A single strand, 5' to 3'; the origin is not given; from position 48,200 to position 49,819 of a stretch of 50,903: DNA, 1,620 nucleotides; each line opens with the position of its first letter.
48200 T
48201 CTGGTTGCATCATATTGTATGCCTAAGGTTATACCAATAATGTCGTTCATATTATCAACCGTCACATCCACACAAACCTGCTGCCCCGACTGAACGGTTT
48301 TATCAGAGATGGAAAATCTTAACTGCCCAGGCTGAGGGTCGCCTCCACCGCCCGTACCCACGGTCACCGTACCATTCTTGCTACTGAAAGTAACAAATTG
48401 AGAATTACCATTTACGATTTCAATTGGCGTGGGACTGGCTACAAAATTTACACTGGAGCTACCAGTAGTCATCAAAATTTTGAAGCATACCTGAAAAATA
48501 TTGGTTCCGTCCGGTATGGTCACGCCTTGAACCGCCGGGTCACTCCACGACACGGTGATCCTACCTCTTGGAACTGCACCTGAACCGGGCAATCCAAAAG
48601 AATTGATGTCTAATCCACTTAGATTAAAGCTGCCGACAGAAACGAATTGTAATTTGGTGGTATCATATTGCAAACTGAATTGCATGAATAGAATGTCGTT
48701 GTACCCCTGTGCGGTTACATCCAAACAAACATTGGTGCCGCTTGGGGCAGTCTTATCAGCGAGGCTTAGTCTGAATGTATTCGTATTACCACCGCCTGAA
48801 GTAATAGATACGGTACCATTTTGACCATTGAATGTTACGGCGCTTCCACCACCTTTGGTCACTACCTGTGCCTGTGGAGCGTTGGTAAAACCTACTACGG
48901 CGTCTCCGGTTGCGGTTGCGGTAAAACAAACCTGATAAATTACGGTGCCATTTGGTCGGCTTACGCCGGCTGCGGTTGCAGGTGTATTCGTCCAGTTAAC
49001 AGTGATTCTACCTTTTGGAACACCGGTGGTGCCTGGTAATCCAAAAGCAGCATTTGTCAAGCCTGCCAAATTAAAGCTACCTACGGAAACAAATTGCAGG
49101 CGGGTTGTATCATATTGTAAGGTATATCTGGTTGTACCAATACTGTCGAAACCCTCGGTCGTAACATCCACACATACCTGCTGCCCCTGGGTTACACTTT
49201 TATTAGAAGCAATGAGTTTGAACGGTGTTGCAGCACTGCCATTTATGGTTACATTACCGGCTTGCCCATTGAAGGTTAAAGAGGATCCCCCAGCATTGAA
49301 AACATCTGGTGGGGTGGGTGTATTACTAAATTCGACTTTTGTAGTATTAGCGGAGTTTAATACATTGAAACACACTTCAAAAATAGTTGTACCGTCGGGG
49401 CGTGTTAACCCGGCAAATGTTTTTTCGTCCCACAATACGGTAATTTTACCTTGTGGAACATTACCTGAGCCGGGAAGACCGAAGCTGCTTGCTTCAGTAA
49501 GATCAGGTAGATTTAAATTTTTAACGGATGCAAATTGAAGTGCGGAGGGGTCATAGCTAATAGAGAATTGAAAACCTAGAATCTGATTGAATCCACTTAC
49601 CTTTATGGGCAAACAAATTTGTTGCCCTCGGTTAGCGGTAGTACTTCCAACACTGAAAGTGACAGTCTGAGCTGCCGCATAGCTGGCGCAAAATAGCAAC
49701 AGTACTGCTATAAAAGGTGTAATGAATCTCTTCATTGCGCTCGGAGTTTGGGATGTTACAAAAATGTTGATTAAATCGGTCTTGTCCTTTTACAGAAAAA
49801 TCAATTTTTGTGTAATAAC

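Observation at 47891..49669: Four tandem cohesin-like modules at the N-terminus of a SprB-repeat / type B CTD surface protein (scaffoldin-like architecture)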

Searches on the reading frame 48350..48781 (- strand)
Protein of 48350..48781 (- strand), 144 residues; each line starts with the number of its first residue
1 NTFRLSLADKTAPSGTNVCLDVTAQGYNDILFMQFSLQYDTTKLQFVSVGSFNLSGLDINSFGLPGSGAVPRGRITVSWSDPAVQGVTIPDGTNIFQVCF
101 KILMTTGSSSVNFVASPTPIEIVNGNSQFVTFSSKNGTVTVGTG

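Call 13: search_protein_families(library=pfam, proteins=[window:48350-48781:-], max_evalue=0.1)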
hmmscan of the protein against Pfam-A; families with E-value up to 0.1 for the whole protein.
window:48350-48781:- (144 aa): 1 family
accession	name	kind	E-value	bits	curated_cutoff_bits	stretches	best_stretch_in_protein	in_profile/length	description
PF00963.24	Cohesin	-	1.5e-10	41.9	24.1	1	5-116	3-117/139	Cohesin domain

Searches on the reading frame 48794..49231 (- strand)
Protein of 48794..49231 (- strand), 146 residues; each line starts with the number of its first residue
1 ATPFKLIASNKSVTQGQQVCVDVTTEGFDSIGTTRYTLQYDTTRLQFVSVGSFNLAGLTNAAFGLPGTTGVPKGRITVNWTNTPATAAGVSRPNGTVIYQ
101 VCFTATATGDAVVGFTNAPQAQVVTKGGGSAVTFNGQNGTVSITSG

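Call 13: search_protein_families(library=pfam, proteins=[window:48794-49231:-], max_evalue=0.1)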
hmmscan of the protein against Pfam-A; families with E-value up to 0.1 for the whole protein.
window:48794-49231:- (146 aa): 1 family
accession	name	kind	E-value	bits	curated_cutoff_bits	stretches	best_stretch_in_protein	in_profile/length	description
PF00963.24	Cohesin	-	7.7e-06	26.6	24.1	1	8-115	6-114/139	Cohesin domain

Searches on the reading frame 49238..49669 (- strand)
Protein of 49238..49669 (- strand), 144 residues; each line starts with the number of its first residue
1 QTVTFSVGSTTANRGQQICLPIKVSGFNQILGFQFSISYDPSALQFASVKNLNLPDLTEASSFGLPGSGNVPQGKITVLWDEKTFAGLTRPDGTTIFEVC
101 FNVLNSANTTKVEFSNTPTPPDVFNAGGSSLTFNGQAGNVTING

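Call 13: search_protein_families(library=pfam, proteins=[window:49238-49669:-], max_evalue=0.1)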
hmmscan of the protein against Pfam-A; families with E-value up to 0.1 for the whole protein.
window:49238-49669:- (144 aa): 1 family
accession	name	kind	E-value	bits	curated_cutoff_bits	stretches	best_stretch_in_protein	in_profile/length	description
PF00963.24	Cohesin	-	1.4e-14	54.9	24.1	1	3-119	1-119/139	Cohesin domain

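Call 29: predict_structure(alignment_id=A1)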
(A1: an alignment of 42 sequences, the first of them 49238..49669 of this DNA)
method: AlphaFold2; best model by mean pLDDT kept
length: 144 residues; sequences in the alignment: 42
mean_pLDDT: 97.1   pTM: 0.90
mean pLDDT of the five models: 97.1, 97.0, 96.9, 96.9, 96.9
residues with pLDDT >= 90: 140; 70-90: 4; 50-70: 0; < 50: 0
segments of 3 or more residues with pLDDT < 50: none
pLDDT, mean of each block of 10 residues (from residue 1): 98 97 98 98 98 97 97 98 97 98 91 98 97 98 91
secondary structure, 60 per line:
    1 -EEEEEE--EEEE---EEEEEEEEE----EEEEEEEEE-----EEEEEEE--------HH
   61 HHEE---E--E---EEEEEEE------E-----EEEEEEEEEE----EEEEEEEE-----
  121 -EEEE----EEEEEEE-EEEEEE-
elements in order: E2-7 E10-13 E17-25 E30-38 E44-50 H59-62 E75-81 E94-103 E108-115 E122-125 E130-136 E138-143

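Call 32: fold_search(model_id=the predicted structure, library=pdb)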
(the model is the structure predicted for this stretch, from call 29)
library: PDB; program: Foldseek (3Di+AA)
matches with E <= 10: 1998; with E <= 0.001: 91
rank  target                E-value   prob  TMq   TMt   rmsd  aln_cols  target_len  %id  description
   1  6kgf_C                1.4e-11  1.00  0.79  0.78   3.5       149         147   22  Crystal structure of CaDoc0917(R16D)-CaCohA2 complex at pH 8.2 (released 2020-07-08)
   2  6kgc_A                2.4e-11  1.00  0.80  0.80   3.4       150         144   22  Crystal structure of CaDoc0917(R49D)-CaCohA2 complex at pH 5.4 (released 2020-07-08)
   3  6kgf_A                2.8e-11  1.00  0.79  0.80   3.4       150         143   22  Crystal structure of CaDoc0917(R16D)-CaCohA2 complex at pH 8.2 (released 2020-07-08)
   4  6kge_A                6.9e-11  1.00  0.77  0.79   3.4       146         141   21  Crystal structure of CaDoc0917(R16D)-CaCohA2 complex at pH 5.5 (released 2020-07-08)
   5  6kgd_A                1.5e-10  1.00  0.79  0.78   3.4       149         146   22  Crystal structure of CaDoc0917(R49D)-CaCohA2 complex at pH 8.0 (released 2020-07-08)
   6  5nrm_A                1.5e-10  1.00  0.78  0.80   3.0       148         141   21  Crystal structure of the sixth cohesin from Acetivibrio cellulolyticus' scaffoldin B in complex with Cel5 dockerin S51 (released 2018-01-31)
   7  3ul4_A                3.8e-10  1.00  0.78  0.79   3.0       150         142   19  Crystal structure of Coh-OlpA(Cthe_3080)-Doc918(Cthe_0918) complex: A novel type I Cohesin-Dockerin complex from Clost (released 2012-11-28)
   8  5nrk_A                4.0e-10  1.00  0.77  0.77   3.2       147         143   22  Crystal structure of the sixth cohesin from Acetivibrio cellulolyticus' scaffoldin B in complex with Cel5 dockerin S15 (released 2018-01-31)
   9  4ums                  4.0e-10  1.00  0.70  0.66   6.1       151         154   18  The crystal structure of the seventh ScaB type I cohesin from Pseudobacteroides cellulosolvens (released 2015-05-06)
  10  4dh2_A                5.3e-10  1.00  0.77  0.70   3.4       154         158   17  Crystal structure of Coh-OlpC(Cthe_0452)-Doc435(Cthe_0435) complex: A novel type I Cohesin-Dockerin complex from Clost (released 2012-11-28)
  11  2vn6_A                5.9e-10  1.00  0.79  0.75   3.1       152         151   21  The Clostridium cellulolyticum dockerin displays a dual binding mode for its cohesin partner (released 2008-05-13)
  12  4dh2_C                7.3e-10  1.00  0.78  0.72   3.2       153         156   16  Crystal structure of Coh-OlpC(Cthe_0452)-Doc435(Cthe_0435) complex: A novel type I Cohesin-Dockerin complex from Clost (released 2012-11-28)
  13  2vn5_A                8.6e-10  1.00  0.78  0.79   3.2       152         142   21  The Clostridium cellulolyticum dockerin displays a dual binding mode for its cohesin partner (released 2008-05-20)
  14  2vn5_C                1.1e-09  1.00  0.79  0.77   3.0       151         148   21  The Clostridium cellulolyticum dockerin displays a dual binding mode for its cohesin partner (released 2008-05-20)
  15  2xdh                  2.2e-09  1.00  0.73  0.76   3.7       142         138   22  Non-cellulosomal cohesin from the hyperthermophilic archaeon Archaeoglobus fulgidus (released 2010-05-26)
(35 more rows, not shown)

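Call 70: search_protein_representatives(alignment_id=A1)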
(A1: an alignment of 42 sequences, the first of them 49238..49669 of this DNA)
Query: 42 sequences, 142 profile positions. Proteins with E-value up to 0.001 (for the whole library): 14277; up to 1e-10: 6394; up to 1e-30: 1659. The best 150 are listed.
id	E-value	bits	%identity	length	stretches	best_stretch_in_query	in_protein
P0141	0.0e+00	1820.7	-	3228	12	2-141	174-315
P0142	0.0e+00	1691.1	-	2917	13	3-140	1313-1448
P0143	0.0e+00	1261.5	-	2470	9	3-141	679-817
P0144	0.0e+00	1069.3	-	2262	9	2-141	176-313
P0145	0.0e+00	1042.1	-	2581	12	3-140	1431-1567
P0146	4.4e-293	972.9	-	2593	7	2-140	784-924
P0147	2.6e-287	954.2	-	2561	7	2-139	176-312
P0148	8.2e-283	939.6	-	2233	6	2-141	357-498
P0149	2.3e-276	918.7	-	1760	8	2-139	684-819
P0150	5.5e-274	911.0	-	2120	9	2-141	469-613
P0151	4.7e-265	882.0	-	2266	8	2-140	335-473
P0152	2.5e-261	870.0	-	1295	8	3-140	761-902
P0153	3.8e-258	859.6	-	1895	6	2-140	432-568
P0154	1.5e-256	854.5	-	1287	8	2-140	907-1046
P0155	1.5e-256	854.5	-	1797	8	5-141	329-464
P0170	2.1e-221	740.5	-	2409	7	7-141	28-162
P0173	2.6e-212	711.1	-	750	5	2-141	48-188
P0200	1.6e-172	582.1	-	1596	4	2-141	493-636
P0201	4.6e-171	577.4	-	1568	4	3-141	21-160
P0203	1.1e-167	566.4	-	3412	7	2-140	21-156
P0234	1.7e-149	507.4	-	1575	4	2-141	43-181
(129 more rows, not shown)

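Call 74: list_cluster_members(proteins=[P0141, P0142, P0149, P0154, P0170, P0203, P0201, P0234, P0200, P0146])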
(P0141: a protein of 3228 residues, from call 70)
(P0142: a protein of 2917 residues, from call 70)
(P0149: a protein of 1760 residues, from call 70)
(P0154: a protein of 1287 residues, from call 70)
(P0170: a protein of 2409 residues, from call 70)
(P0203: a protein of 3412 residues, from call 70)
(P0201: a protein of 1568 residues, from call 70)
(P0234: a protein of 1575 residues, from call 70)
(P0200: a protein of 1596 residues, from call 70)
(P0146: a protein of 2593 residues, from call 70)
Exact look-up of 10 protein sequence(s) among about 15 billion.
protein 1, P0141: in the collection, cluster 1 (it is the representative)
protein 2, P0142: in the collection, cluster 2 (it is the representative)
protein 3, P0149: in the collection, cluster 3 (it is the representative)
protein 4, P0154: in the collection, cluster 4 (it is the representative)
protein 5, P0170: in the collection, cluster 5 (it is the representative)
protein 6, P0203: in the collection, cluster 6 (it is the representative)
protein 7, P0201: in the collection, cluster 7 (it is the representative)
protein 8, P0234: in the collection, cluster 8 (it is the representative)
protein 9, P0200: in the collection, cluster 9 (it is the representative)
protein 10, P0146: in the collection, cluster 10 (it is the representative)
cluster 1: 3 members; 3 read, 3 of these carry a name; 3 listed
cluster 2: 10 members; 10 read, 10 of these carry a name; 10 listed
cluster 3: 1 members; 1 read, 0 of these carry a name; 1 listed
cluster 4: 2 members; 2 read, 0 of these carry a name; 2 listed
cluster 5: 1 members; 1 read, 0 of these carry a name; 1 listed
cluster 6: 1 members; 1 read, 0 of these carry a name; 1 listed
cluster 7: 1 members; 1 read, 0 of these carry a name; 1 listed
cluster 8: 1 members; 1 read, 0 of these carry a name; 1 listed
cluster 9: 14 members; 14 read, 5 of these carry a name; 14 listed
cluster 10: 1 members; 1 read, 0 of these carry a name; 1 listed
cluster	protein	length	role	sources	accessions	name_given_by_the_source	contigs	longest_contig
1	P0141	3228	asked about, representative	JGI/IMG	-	gliding motility-associated-like protein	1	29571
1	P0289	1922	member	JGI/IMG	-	gliding motility-associated-like protein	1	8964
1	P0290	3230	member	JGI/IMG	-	gliding motility-associated-like protein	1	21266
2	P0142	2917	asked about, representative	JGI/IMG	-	gliding motility-associated-like protein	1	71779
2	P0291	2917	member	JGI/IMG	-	gliding motility-associated-like protein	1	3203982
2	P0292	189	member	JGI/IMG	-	gliding motility-associated-like protein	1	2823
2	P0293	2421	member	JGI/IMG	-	gliding motility-associated-like protein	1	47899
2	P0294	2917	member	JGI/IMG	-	gliding motility-associated-like protein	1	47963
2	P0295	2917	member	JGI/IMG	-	gliding motility-associated-like protein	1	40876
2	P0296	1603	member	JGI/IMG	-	gliding motility-associated-like protein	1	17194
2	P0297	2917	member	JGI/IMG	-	gliding motility-associated-like protein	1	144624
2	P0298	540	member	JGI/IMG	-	gliding motility-associated-like protein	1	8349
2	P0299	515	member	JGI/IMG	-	archaellin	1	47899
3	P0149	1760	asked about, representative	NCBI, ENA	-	-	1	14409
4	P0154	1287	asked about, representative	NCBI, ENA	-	-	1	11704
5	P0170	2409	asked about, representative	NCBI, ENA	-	-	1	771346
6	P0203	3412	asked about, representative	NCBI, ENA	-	-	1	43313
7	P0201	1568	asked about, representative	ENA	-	-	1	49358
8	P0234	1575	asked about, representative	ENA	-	-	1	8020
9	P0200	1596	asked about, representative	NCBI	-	-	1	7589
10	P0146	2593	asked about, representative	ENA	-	-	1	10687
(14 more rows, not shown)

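Call 80: search_protein_families(library=pfam, proteins=[P0200, P0201, P0234, P0149, P0154, P0173], max_evalue=0.0001)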
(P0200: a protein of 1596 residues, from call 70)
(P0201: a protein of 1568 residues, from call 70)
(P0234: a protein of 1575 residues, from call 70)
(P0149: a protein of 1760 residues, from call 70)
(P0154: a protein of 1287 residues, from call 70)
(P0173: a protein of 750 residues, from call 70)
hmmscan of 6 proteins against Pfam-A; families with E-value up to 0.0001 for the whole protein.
P0200 (1596 aa): 5 families
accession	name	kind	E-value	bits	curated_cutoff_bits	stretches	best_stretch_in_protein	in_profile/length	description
PF13573.12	SprB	-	4.7e-61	202.6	28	5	646-680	3-37/37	SprB repeat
PF00963.24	Cohesin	-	3.5e-37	128.1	24.1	4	24-146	1-123/139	Cohesin domain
PF13585.12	CHU_C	-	1.6e-24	86.3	27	1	1506-1591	2-85/86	CHU_C Type IX secretion signal domain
PF06832.18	BiPBP_C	-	2e-08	34.4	26.8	0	729-781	26-83/90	Penicillin-Binding Protein C-terminus Family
PF13860.13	FlgD_ig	-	3.4e-06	27.4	27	0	1532-1577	24-76/79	FlgD Ig-like domain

P0201 (1568 aa): 6 families
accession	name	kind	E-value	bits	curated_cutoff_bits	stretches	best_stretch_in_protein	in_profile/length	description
PF13573.12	SprB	-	2.8e-54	180.9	28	3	1324-1357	2-35/37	SprB repeat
PF00963.24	Cohesin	-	2.9e-54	183.5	24.1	4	314-445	2-139/139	Cohesin domain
PF13585.12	CHU_C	-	1.2e-24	86.6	27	1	1484-1564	6-85/86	CHU_C Type IX secretion signal domain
PF06832.18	BiPBP_C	-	4.9e-12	46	26.8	0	688-742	31-86/90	Penicillin-Binding Protein C-terminus Family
PF13860.13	FlgD_ig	-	4.4e-08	33.4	27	0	1525-1553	50-78/79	FlgD Ig-like domain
PF18962.6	Por_Secre_tail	-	1.5e-05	25.6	27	0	964-982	49-67/75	Secretion system C-terminal sorting domain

P0234 (1575 aa): 4 families
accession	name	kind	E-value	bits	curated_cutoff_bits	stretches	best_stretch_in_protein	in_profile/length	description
PF13573.12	SprB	-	5.2e-72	237.6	28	7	707-737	6-36/37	SprB repeat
PF00963.24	Cohesin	-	2.4e-46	157.8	24.1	4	191-323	4-139/139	Cohesin domain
PF13585.12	CHU_C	-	3.6e-22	78.7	27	1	1492-1572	6-85/86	CHU_C Type IX secretion signal domain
PF06832.18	BiPBP_C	-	7e-11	42.3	26.8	0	1266-1319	32-88/90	Penicillin-Binding Protein C-terminus Family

P0149 (1760 aa): 3 families
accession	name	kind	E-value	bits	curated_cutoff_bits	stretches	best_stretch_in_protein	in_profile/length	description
PF11617.13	Cu-binding_MopE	-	2.4e-66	220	27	8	1327-1354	1-27/30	Putative metal-binding motif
PF18962.6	Por_Secre_tail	-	1.1e-10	42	27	1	1685-1753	1-69/75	Secretion system C-terminal sorting domain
PF08141.18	SspH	-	1.2e-05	25.8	25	0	628-647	16-35/58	Small acid-soluble spore protein H family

P0154 (1287 aa): 2 families
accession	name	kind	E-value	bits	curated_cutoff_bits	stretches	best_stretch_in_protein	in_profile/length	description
PF00963.24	Cohesin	-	2.6e-50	170.7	24.1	5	762-872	2-118/139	Cohesin domain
PF18962.6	Por_Secre_tail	-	3.5e-05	24.5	27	0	1211-1284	3-75/75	Secretion system C-terminal sorting domain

P0173 (750 aa): 2 families
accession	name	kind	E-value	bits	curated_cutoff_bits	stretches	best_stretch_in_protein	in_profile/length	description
PF00963.24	Cohesin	-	2.4e-50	170.8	24.1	5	199-332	4-139/139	Cohesin domain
PF08141.18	SspH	-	1.3e-05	25.7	25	0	152-174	14-36/58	Small acid-soluble spore protein H family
